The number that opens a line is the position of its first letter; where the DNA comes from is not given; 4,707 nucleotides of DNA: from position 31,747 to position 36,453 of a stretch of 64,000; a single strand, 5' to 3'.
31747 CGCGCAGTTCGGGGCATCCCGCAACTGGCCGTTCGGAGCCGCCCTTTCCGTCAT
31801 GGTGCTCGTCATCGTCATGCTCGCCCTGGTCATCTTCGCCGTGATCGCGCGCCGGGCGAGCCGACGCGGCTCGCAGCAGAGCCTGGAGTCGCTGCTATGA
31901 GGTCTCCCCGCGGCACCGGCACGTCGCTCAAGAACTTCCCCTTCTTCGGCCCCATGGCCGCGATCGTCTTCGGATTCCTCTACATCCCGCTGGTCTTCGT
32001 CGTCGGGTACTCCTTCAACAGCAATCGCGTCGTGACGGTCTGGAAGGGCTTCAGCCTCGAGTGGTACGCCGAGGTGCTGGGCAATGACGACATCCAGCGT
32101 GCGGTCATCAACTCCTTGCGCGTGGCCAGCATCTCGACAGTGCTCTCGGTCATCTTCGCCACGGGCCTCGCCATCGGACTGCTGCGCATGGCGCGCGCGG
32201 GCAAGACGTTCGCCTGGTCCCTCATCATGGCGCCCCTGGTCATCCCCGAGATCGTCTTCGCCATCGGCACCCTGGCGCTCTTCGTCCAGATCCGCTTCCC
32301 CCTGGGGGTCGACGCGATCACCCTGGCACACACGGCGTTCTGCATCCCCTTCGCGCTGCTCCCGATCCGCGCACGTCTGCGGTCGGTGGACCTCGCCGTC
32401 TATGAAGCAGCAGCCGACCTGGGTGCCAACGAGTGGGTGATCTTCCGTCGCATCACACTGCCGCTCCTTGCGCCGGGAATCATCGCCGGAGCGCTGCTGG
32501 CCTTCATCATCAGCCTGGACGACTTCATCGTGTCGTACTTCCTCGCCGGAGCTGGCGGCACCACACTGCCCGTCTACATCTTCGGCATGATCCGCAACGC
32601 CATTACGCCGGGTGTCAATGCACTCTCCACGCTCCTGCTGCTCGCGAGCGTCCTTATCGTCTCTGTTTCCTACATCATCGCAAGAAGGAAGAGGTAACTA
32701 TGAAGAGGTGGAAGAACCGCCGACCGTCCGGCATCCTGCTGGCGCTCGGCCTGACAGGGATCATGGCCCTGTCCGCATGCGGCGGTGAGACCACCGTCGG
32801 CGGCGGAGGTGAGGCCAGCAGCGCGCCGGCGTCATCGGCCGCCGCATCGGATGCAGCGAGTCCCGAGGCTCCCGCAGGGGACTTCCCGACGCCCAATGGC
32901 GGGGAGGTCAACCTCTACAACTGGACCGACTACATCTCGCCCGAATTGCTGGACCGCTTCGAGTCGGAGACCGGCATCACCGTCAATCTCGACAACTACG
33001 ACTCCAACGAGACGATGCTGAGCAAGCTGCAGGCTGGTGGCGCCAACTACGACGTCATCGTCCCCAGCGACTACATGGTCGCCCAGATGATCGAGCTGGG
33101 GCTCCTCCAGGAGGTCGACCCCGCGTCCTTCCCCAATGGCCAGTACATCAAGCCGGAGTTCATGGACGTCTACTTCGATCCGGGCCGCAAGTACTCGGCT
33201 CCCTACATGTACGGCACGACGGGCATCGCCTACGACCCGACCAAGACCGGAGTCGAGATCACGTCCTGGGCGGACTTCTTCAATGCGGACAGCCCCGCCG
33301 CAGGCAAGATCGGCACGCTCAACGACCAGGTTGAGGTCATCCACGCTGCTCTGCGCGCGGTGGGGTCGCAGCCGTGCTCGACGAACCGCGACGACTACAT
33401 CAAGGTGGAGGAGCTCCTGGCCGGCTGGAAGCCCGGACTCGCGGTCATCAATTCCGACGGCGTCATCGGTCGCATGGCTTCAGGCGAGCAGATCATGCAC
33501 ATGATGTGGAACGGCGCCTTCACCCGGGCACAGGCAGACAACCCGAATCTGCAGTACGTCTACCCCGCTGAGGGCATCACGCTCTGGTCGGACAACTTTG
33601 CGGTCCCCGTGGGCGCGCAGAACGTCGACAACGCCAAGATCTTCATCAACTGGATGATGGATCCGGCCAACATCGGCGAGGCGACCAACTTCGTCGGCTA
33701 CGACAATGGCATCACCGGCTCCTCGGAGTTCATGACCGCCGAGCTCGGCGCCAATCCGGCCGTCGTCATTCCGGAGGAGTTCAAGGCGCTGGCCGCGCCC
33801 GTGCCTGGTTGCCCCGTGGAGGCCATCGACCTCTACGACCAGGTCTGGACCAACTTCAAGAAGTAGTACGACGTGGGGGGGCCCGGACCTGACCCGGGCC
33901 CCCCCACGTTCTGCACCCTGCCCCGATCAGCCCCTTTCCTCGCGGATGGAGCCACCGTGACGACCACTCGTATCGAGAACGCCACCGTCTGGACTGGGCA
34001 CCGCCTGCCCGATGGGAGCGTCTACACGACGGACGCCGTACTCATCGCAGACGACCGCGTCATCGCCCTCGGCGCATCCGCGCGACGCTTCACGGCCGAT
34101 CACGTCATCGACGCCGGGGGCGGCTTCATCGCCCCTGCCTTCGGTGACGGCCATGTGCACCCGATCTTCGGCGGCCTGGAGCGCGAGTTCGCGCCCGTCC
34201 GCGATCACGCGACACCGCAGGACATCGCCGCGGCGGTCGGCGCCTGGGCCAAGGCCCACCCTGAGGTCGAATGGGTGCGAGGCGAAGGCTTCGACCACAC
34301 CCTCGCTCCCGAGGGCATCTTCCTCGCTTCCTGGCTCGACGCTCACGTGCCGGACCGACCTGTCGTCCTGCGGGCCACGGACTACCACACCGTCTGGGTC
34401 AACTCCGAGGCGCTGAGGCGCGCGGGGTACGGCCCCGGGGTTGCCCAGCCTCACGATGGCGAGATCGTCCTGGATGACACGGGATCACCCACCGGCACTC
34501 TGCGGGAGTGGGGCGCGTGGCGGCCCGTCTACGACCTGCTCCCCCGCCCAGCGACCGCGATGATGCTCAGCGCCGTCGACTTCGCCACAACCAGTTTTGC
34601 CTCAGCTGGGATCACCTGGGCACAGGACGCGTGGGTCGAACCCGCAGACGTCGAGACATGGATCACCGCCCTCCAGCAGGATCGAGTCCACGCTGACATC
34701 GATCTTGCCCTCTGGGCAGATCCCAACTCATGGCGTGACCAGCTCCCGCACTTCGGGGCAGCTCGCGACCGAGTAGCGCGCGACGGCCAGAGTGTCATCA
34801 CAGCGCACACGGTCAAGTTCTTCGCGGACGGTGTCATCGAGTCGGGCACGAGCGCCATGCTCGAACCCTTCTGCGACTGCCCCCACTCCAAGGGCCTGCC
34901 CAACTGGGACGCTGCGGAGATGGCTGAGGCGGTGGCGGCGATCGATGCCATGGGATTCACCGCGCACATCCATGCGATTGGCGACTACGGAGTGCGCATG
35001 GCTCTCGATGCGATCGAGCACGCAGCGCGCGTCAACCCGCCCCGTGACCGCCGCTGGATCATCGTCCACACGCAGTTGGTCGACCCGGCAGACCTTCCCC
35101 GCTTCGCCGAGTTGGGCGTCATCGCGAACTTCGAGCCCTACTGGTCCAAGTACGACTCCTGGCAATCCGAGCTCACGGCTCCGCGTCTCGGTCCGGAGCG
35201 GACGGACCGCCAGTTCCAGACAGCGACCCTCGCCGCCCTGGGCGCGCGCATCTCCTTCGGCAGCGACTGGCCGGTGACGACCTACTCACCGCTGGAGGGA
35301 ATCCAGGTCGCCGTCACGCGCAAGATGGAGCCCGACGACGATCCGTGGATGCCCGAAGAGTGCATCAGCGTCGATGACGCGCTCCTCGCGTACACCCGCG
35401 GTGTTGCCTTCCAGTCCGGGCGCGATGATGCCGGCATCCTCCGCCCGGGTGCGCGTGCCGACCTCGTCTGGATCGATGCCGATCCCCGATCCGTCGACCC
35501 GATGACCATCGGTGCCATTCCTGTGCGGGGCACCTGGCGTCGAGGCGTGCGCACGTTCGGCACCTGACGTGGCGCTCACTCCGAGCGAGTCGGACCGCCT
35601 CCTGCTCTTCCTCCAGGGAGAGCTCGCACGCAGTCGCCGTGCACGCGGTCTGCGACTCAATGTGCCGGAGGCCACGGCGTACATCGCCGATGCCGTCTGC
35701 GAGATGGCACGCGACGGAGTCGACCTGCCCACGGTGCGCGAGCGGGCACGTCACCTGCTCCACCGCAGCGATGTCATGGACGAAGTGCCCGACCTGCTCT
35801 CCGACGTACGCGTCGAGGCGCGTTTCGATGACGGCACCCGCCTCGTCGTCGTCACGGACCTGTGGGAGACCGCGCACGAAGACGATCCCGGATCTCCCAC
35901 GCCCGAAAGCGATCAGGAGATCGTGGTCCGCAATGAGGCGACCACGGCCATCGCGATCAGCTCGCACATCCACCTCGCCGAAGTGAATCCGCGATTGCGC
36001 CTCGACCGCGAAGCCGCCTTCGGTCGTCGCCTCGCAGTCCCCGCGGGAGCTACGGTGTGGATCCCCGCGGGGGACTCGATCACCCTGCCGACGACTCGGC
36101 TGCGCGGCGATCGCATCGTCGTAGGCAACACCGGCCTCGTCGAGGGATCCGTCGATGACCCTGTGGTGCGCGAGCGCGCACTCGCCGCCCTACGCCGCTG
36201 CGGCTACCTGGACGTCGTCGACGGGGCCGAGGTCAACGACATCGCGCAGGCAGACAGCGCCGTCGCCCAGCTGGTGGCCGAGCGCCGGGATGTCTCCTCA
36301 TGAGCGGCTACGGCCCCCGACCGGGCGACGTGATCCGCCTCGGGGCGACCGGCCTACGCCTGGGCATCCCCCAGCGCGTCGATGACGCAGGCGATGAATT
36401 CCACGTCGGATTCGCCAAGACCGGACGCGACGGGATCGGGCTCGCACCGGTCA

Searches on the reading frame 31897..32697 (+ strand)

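Call 14: search_protein_families(library=pfam, proteins=[window:31897-32697:+], max_evalue=0.00001)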
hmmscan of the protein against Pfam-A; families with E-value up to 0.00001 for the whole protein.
window:31897-32697:+ (266 aa): 1 family
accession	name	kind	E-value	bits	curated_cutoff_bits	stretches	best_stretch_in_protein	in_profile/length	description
PF00528.27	BPD_transp_1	-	9.5e-15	55.2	26.4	1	89-264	4-181/184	Binding-protein-dependent transport system inner membrane component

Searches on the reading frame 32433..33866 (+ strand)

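Call 14: search_protein_families(library=pfam, proteins=[window:32433-33866:+], max_evalue=0.00001)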
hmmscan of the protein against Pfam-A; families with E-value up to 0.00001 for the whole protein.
window:32433-33866:+ (477 aa): 5 families
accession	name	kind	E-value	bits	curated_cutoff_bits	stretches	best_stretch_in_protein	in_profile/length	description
PF13416.11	SBP_bac_8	-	7.1e-30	105.2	27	1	172-432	2-267/279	Bacterial extracellular solute-binding protein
PF01547.30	SBP_bac_1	-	5.9e-16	59.8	26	1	169-413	11-305/307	Bacterial extracellular solute-binding protein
PF13343.11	SBP_bac_6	-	2.8e-15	56.9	24.6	1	206-415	4-208/245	Bacterial extracellular solute-binding protein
PF13531.11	SBP_bac_11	-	1.6e-07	31.8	25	1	171-412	15-216/227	Bacterial extracellular solute-binding protein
PF02030.20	Lipoprotein_8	-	7.1e-06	25.5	20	0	161-233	30-98/493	Hypothetical lipoprotein (MG045 family)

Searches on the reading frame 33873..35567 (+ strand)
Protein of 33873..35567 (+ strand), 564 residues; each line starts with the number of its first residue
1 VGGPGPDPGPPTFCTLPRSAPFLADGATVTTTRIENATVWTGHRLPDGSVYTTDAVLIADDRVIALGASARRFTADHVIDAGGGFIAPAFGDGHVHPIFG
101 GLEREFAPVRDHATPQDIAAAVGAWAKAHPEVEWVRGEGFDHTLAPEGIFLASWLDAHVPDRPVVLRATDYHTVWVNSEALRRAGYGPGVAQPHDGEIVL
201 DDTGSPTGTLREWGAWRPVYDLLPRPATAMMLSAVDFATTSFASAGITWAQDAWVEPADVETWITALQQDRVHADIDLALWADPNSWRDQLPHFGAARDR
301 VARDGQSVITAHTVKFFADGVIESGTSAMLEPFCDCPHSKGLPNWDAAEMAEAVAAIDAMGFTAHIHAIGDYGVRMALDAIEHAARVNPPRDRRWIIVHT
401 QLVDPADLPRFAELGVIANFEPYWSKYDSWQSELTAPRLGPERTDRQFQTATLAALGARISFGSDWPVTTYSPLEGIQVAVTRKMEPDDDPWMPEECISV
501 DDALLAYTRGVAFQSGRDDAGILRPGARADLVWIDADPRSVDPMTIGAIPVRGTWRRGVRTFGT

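Call 14: search_protein_families(library=pfam, proteins=[window:33873-35567:+], max_evalue=0.00001)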
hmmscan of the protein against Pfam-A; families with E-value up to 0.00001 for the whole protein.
window:33873-35567:+ (564 aa): 2 families
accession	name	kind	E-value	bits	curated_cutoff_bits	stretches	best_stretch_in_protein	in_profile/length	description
PF07969.17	Amidohydro_3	-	2.5e-83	281.6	29.7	1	78-561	2-471/472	Amidohydrolase family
PF01979.26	Amidohydro_1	-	3.5e-08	33.5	25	1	347-543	134-324/345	Amidohydrolase family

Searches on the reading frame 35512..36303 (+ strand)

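Call 14: search_protein_families(library=pfam, proteins=[window:35512-36303:+], max_evalue=0.00001)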
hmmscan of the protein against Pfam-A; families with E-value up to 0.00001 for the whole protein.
window:35512-36303:+ (263 aa): 2 families
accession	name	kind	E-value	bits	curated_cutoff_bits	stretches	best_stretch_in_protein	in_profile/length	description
PF00547.23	Urease_gamma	-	5.7e-32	110.5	23.9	1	21-116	2-97/99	Urease, gamma subunit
PF00699.25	Urease_beta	-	1.2e-19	70.6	25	1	135-212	20-97/98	Urease beta subunit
